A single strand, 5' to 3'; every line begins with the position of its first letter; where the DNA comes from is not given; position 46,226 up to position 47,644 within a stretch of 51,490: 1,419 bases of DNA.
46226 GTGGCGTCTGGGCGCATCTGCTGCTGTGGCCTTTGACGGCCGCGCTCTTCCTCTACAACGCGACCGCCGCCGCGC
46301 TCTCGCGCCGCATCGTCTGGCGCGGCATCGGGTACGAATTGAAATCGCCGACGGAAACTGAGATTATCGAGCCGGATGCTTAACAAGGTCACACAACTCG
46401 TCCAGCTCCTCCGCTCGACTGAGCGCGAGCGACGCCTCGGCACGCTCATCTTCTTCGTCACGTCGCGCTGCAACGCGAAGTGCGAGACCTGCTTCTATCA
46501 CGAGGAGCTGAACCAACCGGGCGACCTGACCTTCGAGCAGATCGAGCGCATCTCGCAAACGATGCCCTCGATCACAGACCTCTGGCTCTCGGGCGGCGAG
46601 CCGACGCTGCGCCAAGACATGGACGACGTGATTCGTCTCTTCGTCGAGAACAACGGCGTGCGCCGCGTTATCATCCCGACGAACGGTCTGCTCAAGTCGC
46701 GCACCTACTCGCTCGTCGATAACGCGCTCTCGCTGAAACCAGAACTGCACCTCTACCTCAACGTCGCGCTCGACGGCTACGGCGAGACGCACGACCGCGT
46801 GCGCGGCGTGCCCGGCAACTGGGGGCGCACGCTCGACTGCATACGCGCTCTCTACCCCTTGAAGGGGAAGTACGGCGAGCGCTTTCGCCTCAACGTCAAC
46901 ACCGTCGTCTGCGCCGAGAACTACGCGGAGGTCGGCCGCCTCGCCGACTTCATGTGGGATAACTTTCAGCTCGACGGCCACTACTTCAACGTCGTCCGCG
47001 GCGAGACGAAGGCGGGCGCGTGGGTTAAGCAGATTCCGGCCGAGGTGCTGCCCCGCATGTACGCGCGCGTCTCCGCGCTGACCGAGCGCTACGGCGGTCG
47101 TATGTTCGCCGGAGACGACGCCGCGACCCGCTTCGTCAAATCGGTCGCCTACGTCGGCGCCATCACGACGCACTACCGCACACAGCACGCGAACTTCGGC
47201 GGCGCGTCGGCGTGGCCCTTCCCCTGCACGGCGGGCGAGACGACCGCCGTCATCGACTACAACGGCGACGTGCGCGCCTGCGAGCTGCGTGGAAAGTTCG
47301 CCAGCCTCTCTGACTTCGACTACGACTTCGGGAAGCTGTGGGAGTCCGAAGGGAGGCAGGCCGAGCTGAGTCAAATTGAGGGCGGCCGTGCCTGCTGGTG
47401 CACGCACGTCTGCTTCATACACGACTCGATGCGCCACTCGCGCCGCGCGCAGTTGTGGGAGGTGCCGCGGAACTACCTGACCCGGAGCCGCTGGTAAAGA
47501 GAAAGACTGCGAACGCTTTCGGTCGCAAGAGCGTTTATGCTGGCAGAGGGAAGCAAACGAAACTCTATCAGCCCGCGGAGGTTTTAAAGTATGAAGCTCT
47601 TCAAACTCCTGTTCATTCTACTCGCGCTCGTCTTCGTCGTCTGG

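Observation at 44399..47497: Translationally coupled SDR / GT21-like membrane glycosyltransferase / radical SAM-SPASM trio immediately downstream of nuoN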

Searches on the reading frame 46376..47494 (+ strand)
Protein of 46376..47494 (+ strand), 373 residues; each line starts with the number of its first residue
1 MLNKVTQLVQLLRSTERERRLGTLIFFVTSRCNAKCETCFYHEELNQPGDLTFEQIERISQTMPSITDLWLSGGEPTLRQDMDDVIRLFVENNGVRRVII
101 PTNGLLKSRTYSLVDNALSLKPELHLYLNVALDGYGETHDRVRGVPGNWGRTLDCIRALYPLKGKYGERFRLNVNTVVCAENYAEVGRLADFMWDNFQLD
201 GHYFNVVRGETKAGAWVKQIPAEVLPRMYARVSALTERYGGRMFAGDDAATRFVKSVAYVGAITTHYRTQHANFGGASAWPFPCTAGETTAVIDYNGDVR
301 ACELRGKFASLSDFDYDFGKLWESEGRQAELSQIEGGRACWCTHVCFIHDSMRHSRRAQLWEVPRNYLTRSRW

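Call 3: search_protein_families(library=pfam, proteins=[window:46376-47494:+], max_evalue=0.01)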
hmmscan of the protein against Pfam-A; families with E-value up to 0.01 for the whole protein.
window:46376-47494:+ (373 aa): 2 families
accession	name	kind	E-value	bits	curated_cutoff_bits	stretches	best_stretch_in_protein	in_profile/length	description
PF04055.27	Radical_SAM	-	7.8e-12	46.1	29.5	1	28-192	3-165/166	Radical SAM superfamily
PF13353.11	Fer4_12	-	4.5e-05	24.2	22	1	23-90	6-75/137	4Fe-4S single cluster domain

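Call 4: search_protein_families(library=ncbifam, proteins=[window:46376-47494:+], max_evalue=0.01)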
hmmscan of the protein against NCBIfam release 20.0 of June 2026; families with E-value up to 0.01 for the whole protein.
window:46376-47494:+ (373 aa): 54 families (the best 25 are shown)
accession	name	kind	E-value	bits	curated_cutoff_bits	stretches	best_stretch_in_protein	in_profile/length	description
TIGR04347.1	pseudo_SAM_Halo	equivalog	1.9e-16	60.3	525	1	14-326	30-334/390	TIGR04347 family pseudo-SAM/SPASM protein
TIGR04546.1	rSAM_ahbC_deAc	equivalog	2.2e-16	59.7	650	1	24-176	41-189/390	12,18-didecarboxysiroheme deacetylase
TIGR04054.1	rSAM_NirJ1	equivalog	1.5e-15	56.7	650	1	24-176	38-186/387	putative heme d1 biosynthesis radical SAM protein NirJ1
TIGR04053.2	TIGR04053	equivalog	5.5e-15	55.5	395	1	24-195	10-175/366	TIGR04053 family radical SAM/SPASM domain-containing protein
TIGR02666.1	moaA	equivalog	1.9e-14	53.4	284.05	1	19-195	7-182/336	GTP 3',8-cyclase MoaA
NF045646.2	rSAM_Se_TrsS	equivalog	1.1e-13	50.6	490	1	19-114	83-180/441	radical SAM (seleno)protein TrsS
NF045574.1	sacti_mat_StsB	exception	3.4e-13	49.2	625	1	16-194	90-257/466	StsB family radical SAM/SPASM domain sactipeptide maturase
TIGR04055.1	rSAM_NirJ2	equivalog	1.1e-12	48.2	500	1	28-207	6-175/326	putative heme d1 biosynthesis radical SAM protein NirJ2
TIGR04051.1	rSAM_NirJ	equivalog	1.1e-12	47.6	515.45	1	25-210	5-183/354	heme d1 biosynthesis radical SAM protein NirJ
TIGR04317.1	W_rSAM_matur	equivalog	2e-12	46.9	380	1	24-192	6-170/349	tungsten cofactor oxidoreductase radical SAM maturase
TIGR04133.1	rSAM_w_lipo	hypoth_equivalog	2.2e-12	46.6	425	1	13-193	15-189/350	TIGR04133 family radical SAM/SPASM protein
NF045702.1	rSAM_GDGT_ether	equivalog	2.5e-12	46.2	450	1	26-196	90-256/486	tetraether lipid synthase Tes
TIGR02668.1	moaA_archaeal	equivalog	3.3e-12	46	325.25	1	19-117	7-108/303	GTP 3',8-cyclase MoaA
TIGR04250.1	SCM_rSAM_ScmE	equivalog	1.3e-11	44.1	400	1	28-206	9-178/358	SynChlorMet cassette radical SAM/SPASM protein ScmE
TIGR03977.1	rSAM_pair_HxsC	equivalog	1.5e-11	43.7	267.9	1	25-197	28-194/292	His-Xaa-Ser system radical SAM maturase HxsC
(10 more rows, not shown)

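Call 5: find_homologous_proteins(query=window:46376-47494:+)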
Query window:46376-47494:+ (373 aa): 2661 proteins with E <= 0.001 among 7686 candidates; the best 120 are listed.
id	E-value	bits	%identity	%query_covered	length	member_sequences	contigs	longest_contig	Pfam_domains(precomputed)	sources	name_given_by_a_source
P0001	1.9e-233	792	90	100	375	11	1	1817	PF04055.28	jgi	jgi:Fe-coproporphyrin III synthase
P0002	9.7e-231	783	88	100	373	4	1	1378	PF04055.28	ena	-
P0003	6.2e-228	774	86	100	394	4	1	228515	PF04055.28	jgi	jgi:MoaA/NifB/PqqE/SkfB family radical SAM enzyme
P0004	7.5e-228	774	87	100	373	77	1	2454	PF04055.28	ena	-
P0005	2.0e-227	773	85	100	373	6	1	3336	PF04055.28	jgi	jgi:MoaA/NifB/PqqE/SkfB family radical SAM enzyme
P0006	3.3e-226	769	87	100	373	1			PF04055.28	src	-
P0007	3.6e-226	768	87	100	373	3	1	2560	PF04055.28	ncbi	-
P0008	1.0e-225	767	87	100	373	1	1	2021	PF04055.28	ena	-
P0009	2.1e-225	766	85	100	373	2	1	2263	PF04055.28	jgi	jgi:MoaA/NifB/PqqE/SkfB family radical SAM enzyme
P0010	8.7e-225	764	85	100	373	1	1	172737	PF04055.28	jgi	jgi:MoaA/NifB/PqqE/SkfB family radical SAM enzyme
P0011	3.0e-223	759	85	100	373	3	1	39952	PF04055.28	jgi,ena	-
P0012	3.3e-223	759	85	100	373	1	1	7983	PF04055.28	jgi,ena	jgi:MoaA/NifB/PqqE/SkfB family radical SAM enzyme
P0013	1.1e-221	754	85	100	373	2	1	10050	PF04055.28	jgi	jgi:MoaA/NifB/PqqE/SkfB family radical SAM enzyme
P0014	1.7e-221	753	84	100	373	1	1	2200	PF04055.28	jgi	jgi:MoaA/NifB/PqqE/SkfB family radical SAM enzyme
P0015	3.1e-221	752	84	100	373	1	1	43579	PF04055.28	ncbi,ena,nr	ncbi:MAG TPA: radical SAM protein [Pyrinomonadaceae bacterium]|nr:radical SAM protein [Pyrinomonadac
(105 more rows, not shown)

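Call 16: search_protein_representatives(protein=window:46376-47494:+)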
Query: 373 residues. Proteins with E-value up to 0.001 (for the whole library): 11333; up to 1e-10: 2677; up to 1e-30: 617. The best 150 are listed.
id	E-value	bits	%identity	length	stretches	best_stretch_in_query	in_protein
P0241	5.7e-146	502.8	73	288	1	1-288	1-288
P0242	4.5e-118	411.0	49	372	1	10-373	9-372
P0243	4.5e-107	374.8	46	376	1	16-373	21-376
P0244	1.1e-96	340.6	44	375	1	6-368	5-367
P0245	1.7e-95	336.7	44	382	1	21-372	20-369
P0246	6.5e-91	321.6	72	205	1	1-193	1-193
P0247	9.5e-90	317.7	41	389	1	2-373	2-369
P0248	1.3e-87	310.7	43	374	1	13-357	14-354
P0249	9.6e-83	294.7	41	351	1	24-369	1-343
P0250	1.3e-82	294.2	40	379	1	18-368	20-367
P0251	5.8e-81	288.8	46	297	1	78-369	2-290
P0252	8.4e-81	288.3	70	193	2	63-180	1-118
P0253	5.4e-78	279.0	38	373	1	11-365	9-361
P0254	1.3e-76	274.5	38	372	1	12-368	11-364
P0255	6.1e-74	265.7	37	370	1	6-358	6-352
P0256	2.2e-69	250.7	37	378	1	17-366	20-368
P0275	7.9e-59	216.0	36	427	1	13-367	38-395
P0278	1.9e-58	214.7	35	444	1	15-367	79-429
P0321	1.3e-50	188.9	35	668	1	13-363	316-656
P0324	3.2e-50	187.6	36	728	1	20-358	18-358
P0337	2.1e-48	181.7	33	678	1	12-357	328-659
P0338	2.7e-48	181.3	32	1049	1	3-351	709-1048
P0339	4.0e-48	180.7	32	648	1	23-352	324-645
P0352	1.5e-46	175.5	34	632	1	17-352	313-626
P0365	1.8e-45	172.0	35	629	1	21-355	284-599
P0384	2.8e-44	168.0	39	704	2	18-187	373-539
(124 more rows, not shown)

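Call 17: search_protein_families(library=pfam, proteins=[P0321, P0324, P0337, P0338, P0339, P0352, P0365, P0384, P0278, P0275], max_evalue=0.001)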
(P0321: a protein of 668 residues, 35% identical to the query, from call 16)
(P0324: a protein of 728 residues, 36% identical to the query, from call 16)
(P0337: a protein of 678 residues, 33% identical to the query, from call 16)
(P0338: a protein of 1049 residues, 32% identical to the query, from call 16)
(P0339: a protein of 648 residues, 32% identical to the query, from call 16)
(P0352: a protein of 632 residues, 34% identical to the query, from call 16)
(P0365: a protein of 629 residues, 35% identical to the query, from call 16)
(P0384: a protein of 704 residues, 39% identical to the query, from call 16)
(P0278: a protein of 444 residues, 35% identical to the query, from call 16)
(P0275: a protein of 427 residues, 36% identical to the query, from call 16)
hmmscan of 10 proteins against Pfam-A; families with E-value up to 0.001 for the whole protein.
P0321 (668 aa): 6 families
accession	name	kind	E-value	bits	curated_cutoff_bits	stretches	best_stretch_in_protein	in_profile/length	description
PF00535.33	Glycos_transf_2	-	1.4e-20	74.4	23.3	1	5-126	1-118/168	Glycosyl transferase family 2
PF04055.27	Radical_SAM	-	2.8e-16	60.6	29.5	1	331-488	3-158/166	Radical SAM superfamily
PF10111.15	Glyco_tranf_2_2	-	5e-11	43.1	27.3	1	26-111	17-105/276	Glycosyltransferase like family 2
PF13641.12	Glyco_tranf_2_3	-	1.2e-07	32.4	27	1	4-222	3-223/230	Glycosyltransferase like family 2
PF13186.11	SPASM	-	1.2e-05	25.9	21.5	1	577-635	1-66/67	Iron-sulfur cluster-binding domain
PF13353.11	Fer4_12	-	0.00058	20.6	22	0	327-416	9-99/137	4Fe-4S single cluster domain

P0324 (728 aa): 5 families
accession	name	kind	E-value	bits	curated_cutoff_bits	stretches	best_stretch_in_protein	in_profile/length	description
PF13692.12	Glyco_trans_1_4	-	4.1e-15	56.7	27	1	556-695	3-140/142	Glycosyl transferases group 1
PF00534.26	Glycos_transf_1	-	5.6e-11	42.7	26.4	1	552-670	13-127/172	Glycosyl transferases group 1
PF04055.27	Radical_SAM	-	3e-10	41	29.5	1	26-189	3-165/166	Radical SAM superfamily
PF13579.12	Glyco_trans_4_4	-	3e-05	24.9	29.7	1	392-524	26-155/158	Glycosyl transferase 4-like domain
PF13439.12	Glyco_transf_4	-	0.00062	20.3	28.5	0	474-531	112-169/170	Glycosyltransferase Family 4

P0337 (678 aa): 6 families
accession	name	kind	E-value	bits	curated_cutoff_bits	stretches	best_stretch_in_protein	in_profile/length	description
PF00535.33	Glycos_transf_2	-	3.7e-27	95.7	23.3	1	8-133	1-130/168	Glycosyl transferase family 2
PF04055.27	Radical_SAM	-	2.2e-18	67.4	29.5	1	343-507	3-165/166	Radical SAM superfamily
PF13641.12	Glyco_tranf_2_3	-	1.1e-16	62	27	1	6-215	2-212/230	Glycosyltransferase like family 2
PF13632.12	Glyco_trans_2_3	-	9.9e-09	35.7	27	1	85-261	2-169/198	Glycosyl transferase family group 2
PF10111.15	Glyco_tranf_2_2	-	4.7e-07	30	27.3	1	13-104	8-104/276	Glycosyltransferase like family 2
PF13353.11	Fer4_12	-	2e-06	28.6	22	1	341-434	9-107/137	4Fe-4S single cluster domain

P0338 (1049 aa): 6 families
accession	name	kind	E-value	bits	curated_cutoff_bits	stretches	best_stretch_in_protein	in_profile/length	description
PF00534.26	Glycos_transf_1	-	8.1e-36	123.6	26.4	1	227-390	10-172/172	Glycosyl transferases group 1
PF00535.33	Glycos_transf_2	-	5.9e-34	117.9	23.3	1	423-593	1-166/168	Glycosyl transferase family 2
PF13692.12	Glyco_trans_1_4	-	8.7e-32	110.8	27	1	233-376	2-142/142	Glycosyl transferases group 1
PF10111.15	Glyco_tranf_2_2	-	1.1e-16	61.6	27.3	1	427-636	5-221/276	Glycosyltransferase like family 2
PF04055.27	Radical_SAM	-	2e-13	51.3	29.5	1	734-897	2-163/166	Radical SAM superfamily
PF13641.12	Glyco_tranf_2_3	-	4.2e-12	47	27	1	420-541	1-125/230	Glycosyltransferase like family 2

P0339 (648 aa): 6 families
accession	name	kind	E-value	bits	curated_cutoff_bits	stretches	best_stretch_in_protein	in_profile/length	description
PF00535.33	Glycos_transf_2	-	2.8e-33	115.7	23.3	1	15-172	1-155/168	Glycosyl transferase family 2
PF04055.27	Radical_SAM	-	9.3e-18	65.4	29.5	1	329-493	3-165/166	Radical SAM superfamily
PF10111.15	Glyco_tranf_2_2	-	1.8e-15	57.6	27.3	1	16-233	2-224/276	Glycosyltransferase like family 2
PF13641.12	Glyco_tranf_2_3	-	2.4e-10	41.3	27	1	14-131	3-123/230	Glycosyltransferase like family 2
PF13353.11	Fer4_12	-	0.00019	22.2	22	1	326-396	9-79/137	4Fe-4S single cluster domain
PF13506.12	Glyco_transf_21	-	0.00031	20.7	21.7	1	87-200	24-131/174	Glycosyl transferase family 21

P0352 (632 aa): 4 families
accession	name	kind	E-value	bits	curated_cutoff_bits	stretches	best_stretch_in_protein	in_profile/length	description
PF00535.33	Glycos_transf_2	-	2.1e-37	129.1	23.3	1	6-160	1-143/168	Glycosyl transferase family 2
PF10111.15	Glyco_tranf_2_2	-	2.9e-19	70.1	27.3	2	6-118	1-106/276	Glycosyltransferase like family 2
PF04055.27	Radical_SAM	-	2.3e-15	57.6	29.5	1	324-482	3-163/166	Radical SAM superfamily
PF13641.12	Glyco_tranf_2_3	-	8.4e-07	29.7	27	1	5-240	3-227/230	Glycosyltransferase like family 2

P0365 (629 aa): 8 families
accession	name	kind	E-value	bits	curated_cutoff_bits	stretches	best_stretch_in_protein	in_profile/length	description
PF04055.27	Radical_SAM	-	1.8e-18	67.7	29.5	1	291-451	3-166/166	Radical SAM superfamily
PF00535.33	Glycos_transf_2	-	1.6e-13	51.4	23.3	1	4-115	1-119/168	Glycosyl transferase family 2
PF10111.15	Glyco_tranf_2_2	-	1.6e-10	41.4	27.3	1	4-95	1-102/276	Glycosyltransferase like family 2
PF13353.11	Fer4_12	-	8.2e-07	29.8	22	1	290-389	10-114/137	4Fe-4S single cluster domain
PF13632.12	Glyco_trans_2_3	-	9.7e-07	29.2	27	1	78-219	2-144/198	Glycosyl transferase family group 2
PF13186.11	SPASM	-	1.5e-06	28.8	21.5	1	531-587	1-64/67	Iron-sulfur cluster-binding domain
PF13641.12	Glyco_tranf_2_3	-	8.5e-06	26.4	27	1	67-198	79-216/230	Glycosyltransferase like family 2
PF13506.12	Glyco_transf_21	-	0.00037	20.4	21.7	1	53-210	8-168/174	Glycosyl transferase family 21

P0384 (704 aa): 8 families
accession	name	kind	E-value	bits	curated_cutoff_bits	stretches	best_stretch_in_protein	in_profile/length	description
PF00535.33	Glycos_transf_2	-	4e-16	59.9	23.3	1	60-212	1-167/168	Glycosyl transferase family 2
PF04055.27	Radical_SAM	-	1.8e-14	54.7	29.5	1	381-512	3-136/166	Radical SAM superfamily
PF10111.15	Glyco_tranf_2_2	-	3.6e-11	43.5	27.3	1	60-142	1-93/276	Glycosyltransferase like family 2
PF13641.12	Glyco_tranf_2_3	-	4.4e-08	33.9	27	1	59-257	3-219/230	Glycosyltransferase like family 2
PF13632.12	Glyco_trans_2_3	-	6.9e-08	33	27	1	136-266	4-142/198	Glycosyl transferase family group 2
PF13186.11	SPASM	-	1.6e-07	31.9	21.5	1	620-675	1-66/67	Iron-sulfur cluster-binding domain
PF13353.11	Fer4_12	-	8.9e-05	23.2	22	1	377-441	8-73/137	4Fe-4S single cluster domain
PF13506.12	Glyco_transf_21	-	0.00032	20.7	21.7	1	126-260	26-167/174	Glycosyl transferase family 21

P0278 (444 aa): 2 families
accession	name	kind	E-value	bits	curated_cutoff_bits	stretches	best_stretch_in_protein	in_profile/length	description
PF04055.27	Radical_SAM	-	7.1e-23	82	29.5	1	92-255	3-166/166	Radical SAM superfamily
PF13353.11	Fer4_12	-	0.00048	20.9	22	0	90-181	10-106/137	4Fe-4S single cluster domain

P0275 (427 aa): 2 families
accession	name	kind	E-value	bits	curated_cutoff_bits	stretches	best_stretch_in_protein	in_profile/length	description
PF04055.27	Radical_SAM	-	1.2e-09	39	29.5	1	53-191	3-142/166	Radical SAM superfamily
PF13353.11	Fer4_12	-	8.1e-05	23.4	22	1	50-121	9-82/137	4Fe-4S single cluster domain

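Call 21: find_related_loci(query=A2, collection=genome_contigs, flank=6000)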
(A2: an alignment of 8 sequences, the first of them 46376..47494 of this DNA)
Query A2 (373 aa) in genome_contigs; peptide patterns used: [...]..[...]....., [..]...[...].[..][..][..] (x = any residue, [..] = any of these).
599 stretches matched a pattern (row limit reached: there are more); 581 encode a relative of the query (tblastn E <= 1e-3); the best 80 are kept; 80 distinct loci.
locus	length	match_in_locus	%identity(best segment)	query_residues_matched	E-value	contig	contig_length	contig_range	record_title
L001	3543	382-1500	91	1-373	0e+0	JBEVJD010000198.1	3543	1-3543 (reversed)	MAG: Pyrinomonadaceae bacterium isolate T4R1BO.metabat2.158 T4R1BO.metabat2.158_k133_1090737, whole genome shotgun seque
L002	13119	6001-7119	88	1-373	0e+0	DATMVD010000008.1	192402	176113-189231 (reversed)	MAG TPA_asm: Pyrinomonadaceae bacterium isolate SMAG_U13059 k141_261988, whole genome shotgun sequence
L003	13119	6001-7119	88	1-373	0e+0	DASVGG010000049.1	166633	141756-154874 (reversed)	MAG TPA_asm: Pyrinomonadaceae bacterium isolate SMAG_U2109 k141_895892, whole genome shotgun sequence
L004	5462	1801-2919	87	1-373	0e+0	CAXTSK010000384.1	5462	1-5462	MAG TPA_asm: uncultured Pyrinomonadaceae bacterium isolate public_SRR14721938_metawrap_bin.1 genome assembly, contig: pu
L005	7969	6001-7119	87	1-373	0e+0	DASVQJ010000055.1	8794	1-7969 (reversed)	MAG TPA_asm: Pyrinomonadaceae bacterium isolate SMAG_U3205 k141_102798, whole genome shotgun sequence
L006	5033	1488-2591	87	1-368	0e+0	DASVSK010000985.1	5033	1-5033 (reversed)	MAG TPA_asm: Pyrinomonadaceae bacterium isolate SMAG_U3260 k141_600631, whole genome shotgun sequence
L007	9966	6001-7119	86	1-373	0e+0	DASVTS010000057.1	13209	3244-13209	MAG TPA_asm: Pyrinomonadaceae bacterium isolate SMAG_U3297 k141_400064, whole genome shotgun sequence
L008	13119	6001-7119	86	1-373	0e+0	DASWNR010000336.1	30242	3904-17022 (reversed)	MAG TPA_asm: Pyrinomonadaceae bacterium isolate SMAG_U3419 k141_299371, whole genome shotgun sequence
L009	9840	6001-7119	85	1-373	0e+0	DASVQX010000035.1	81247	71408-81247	MAG TPA_asm: Pyrinomonadaceae bacterium isolate SMAG_U3219 k141_624340, whole genome shotgun sequence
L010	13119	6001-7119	84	1-373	0e+0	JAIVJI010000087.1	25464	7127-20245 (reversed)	MAG: Acidobacteria bacterium isolate MAG45 MTG45_1078, whole genome shotgun sequence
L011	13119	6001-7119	82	1-373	0e+0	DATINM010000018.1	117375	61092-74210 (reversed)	MAG TPA_asm: Pyrinomonadaceae bacterium isolate SMAG_U15796 k141_1581481, whole genome shotgun sequence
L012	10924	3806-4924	81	1-373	0e+0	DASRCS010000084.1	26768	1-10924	MAG TPA_asm: Pyrinomonadaceae bacterium isolate SMAG_U9959 k141_471999, whole genome shotgun sequence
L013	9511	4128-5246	82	1-373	0e+0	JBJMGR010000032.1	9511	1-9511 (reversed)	MAG: Pyrinomonadaceae bacterium isolate H3_18_all_fractions_metab_conc_6_64_56 k255_409169, whole genome shotgun sequenc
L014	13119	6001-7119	81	1-373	0e+0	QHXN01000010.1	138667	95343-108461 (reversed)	MAG: Acidobacteria bacterium isolate gp4 AA19 14_0903_12_40cm_200_scaffold_4_curated, whole genome shotgun sequence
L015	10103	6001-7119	79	1-373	0e+0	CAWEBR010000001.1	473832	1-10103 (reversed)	MAG: Pyrinomonadaceae bacterium isolate MFD01275.bin.2.212 genome assembly, contig: contig_19547, whole genome shotgun s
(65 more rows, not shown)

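Call 23: find_encoding_contigs(protein=P0242, flank=8000, max_places=4)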
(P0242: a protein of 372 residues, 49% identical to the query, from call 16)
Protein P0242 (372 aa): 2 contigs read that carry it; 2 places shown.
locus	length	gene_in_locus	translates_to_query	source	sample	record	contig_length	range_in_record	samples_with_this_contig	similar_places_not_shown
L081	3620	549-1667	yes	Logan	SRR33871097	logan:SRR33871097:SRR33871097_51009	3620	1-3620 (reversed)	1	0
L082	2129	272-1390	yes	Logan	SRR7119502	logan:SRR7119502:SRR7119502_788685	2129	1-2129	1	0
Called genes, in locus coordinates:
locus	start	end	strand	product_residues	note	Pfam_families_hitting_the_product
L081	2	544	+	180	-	?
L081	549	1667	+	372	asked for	PF04055:Radical_SAM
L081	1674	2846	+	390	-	-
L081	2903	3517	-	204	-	PF01965:DJ-1_PfpI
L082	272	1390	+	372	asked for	PF04055:Radical_SAM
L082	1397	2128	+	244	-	?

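Call 25: find_encoding_contigs(protein=P0243, flank=8000, max_places=3)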
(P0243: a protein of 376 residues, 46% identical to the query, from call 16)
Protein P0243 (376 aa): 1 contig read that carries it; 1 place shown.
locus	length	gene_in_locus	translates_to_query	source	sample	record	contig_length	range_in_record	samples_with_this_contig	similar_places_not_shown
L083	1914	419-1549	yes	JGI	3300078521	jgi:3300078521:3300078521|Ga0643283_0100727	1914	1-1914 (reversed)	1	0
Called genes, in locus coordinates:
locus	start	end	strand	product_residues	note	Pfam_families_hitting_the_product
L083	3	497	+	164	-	?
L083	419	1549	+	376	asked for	PF04055:Radical_SAM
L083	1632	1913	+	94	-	?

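Call 26: find_encoding_contigs(protein=P0244, flank=8000, max_places=3)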
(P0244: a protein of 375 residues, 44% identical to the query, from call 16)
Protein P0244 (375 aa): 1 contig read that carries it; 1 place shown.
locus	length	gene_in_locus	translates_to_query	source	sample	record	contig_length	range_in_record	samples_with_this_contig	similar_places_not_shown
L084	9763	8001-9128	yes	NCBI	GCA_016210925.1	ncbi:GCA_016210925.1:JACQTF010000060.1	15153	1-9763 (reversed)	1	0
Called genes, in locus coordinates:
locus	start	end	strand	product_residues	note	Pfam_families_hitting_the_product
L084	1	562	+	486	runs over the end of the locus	PF02934:GatB_N, PF02637:GatB_Yqey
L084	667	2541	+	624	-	PF00456:Transketolase_N, PF13292:DXP_synthase_N (faint), PF00676:E1_dh, PF02779:Transket_pyr, PF02780:Transketolase_C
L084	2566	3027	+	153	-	PF01927:Mut7-C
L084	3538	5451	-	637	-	PF04389:Peptidase_M28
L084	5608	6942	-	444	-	PF11700:ATG22, PF07690:MFS_1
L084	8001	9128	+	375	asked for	PF04055:Radical_SAM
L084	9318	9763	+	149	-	PF02518:HATPase_c, PF13589:HATPase_c_3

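Call 27: find_encoding_contigs(protein=P0247, flank=8000, max_places=3)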
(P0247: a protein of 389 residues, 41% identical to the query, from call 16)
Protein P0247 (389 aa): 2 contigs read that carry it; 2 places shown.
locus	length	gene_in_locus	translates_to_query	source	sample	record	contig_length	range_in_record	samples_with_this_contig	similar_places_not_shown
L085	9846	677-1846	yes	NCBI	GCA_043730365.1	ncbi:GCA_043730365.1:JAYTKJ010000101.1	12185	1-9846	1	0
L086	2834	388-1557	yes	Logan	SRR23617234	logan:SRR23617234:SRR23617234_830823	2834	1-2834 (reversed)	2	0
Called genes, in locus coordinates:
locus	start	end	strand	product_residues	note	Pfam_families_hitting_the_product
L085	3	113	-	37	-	?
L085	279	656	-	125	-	PF01592:NifU_N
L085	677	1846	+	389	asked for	PF04055:Radical_SAM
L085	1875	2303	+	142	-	PF00293:NUDIX, PF14815:NUDIX_4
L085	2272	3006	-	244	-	-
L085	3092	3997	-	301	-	PF02687:FtsX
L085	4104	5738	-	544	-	PF12704:MacB_PCD, PF02687:FtsX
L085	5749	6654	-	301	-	PF02687:FtsX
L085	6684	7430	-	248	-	PF02687:FtsX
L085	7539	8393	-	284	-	PF12704:MacB_PCD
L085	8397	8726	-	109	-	PF03551:PadR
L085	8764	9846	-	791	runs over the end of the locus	PF17874:TPR_MalT (faint), PF07719:TPR_2 (faint), PF13424:TPR_12 (faint), PF13428:TPR_14 (faint), PF12770:CHAT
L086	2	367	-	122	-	?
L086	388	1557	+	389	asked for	PF04055:Radical_SAM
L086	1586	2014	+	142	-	PF00293:NUDIX, PF14815:NUDIX_4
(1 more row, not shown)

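Call 28: search_protein_families(library=pfam, proteins=[L081:2-544:+, L081:1674-2843:+, L082:1397-2128:+, L083:3-494:+, L083:1632-1913:+, L085:2272-3003:-], max_evalue=0.01)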
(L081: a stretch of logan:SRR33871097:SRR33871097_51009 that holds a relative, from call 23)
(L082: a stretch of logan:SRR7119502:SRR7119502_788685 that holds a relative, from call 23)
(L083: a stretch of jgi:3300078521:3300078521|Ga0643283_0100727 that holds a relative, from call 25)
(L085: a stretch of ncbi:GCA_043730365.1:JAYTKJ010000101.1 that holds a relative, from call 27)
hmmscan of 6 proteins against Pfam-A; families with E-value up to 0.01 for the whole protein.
L081:2-544:+ (180 aa): 0 families

L081:1674-2843:+ (390 aa): 0 families

L082:1397-2128:+ (244 aa): 0 families

L083:3-494:+ (164 aa): 0 families

L083:1632-1913:+ (94 aa): 1 family
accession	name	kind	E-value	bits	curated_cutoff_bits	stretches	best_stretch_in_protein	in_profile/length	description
PF02569.21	Pantoate_ligase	-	2.3e-35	122.5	20.7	1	1-94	29-118/268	Pantoate-beta-alanine ligase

L085:2272-3003:- (243 aa): 0 families

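Call 33: search_solved_structures(query=A1, max_evalue=0.01)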
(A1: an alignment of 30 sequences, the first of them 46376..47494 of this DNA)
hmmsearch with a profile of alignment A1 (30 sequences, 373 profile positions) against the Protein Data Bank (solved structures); distinct sequences matched with E-value up to 0.01: 27.
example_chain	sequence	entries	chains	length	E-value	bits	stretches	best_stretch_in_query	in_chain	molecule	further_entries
6efn_A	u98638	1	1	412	3.2e-15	59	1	27-194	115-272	Sporulation killing factor maturation protein SkfB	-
2fb2_A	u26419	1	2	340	2.4e-13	52.8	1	20-230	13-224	Molybdenum cofactor biosynthesis protein A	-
1tv7_A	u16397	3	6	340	5.6e-13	51.6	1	21-231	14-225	Molybdenum cofactor biosynthesis protein A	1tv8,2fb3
7tol_A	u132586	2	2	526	6.6e-12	48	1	27-110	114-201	glycerol dibiphytanyl glycerol tetraether - macrocyclic archaeol synthase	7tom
9dfn_A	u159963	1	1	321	6.8e-11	44.7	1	24-221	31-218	Radical SAM core domain-containing protein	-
5vsl_A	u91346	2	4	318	1.8e-10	43.4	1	25-204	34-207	Radical S-adenosyl methionine domain-containing protein 2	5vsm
6q2p_A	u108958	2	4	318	2e-10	43.2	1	25-204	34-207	Radical S-adenosyl methionine domain-containing protein 2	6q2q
7n7h_A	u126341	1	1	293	6.8e-10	41.4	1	26-204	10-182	VIPERIN-LIKE ENZYME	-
9dfu_A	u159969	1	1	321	9.1e-10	41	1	26-221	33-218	Radical SAM core domain-containing protein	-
7vob_C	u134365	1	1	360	7.7e-09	38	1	29-193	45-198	Cytosylglucuronate decarboxylase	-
7voc_C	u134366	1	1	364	7.9e-09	37.9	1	29-193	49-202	Cytosylglucuronate decarboxylase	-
4k37_A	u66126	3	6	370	2.9e-08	36.1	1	20-194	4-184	Anaerobic sulfatase-maturating enzyme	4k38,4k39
4k36_A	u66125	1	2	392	3.6e-08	35.7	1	20-194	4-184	Anaerobic sulfatase-maturating enzyme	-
5wgg_A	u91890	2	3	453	4.4e-08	35.5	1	13-144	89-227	Radical SAM domain protein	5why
8wm2_A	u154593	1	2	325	1e-07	34.2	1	4-112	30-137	Fe-S radical SAM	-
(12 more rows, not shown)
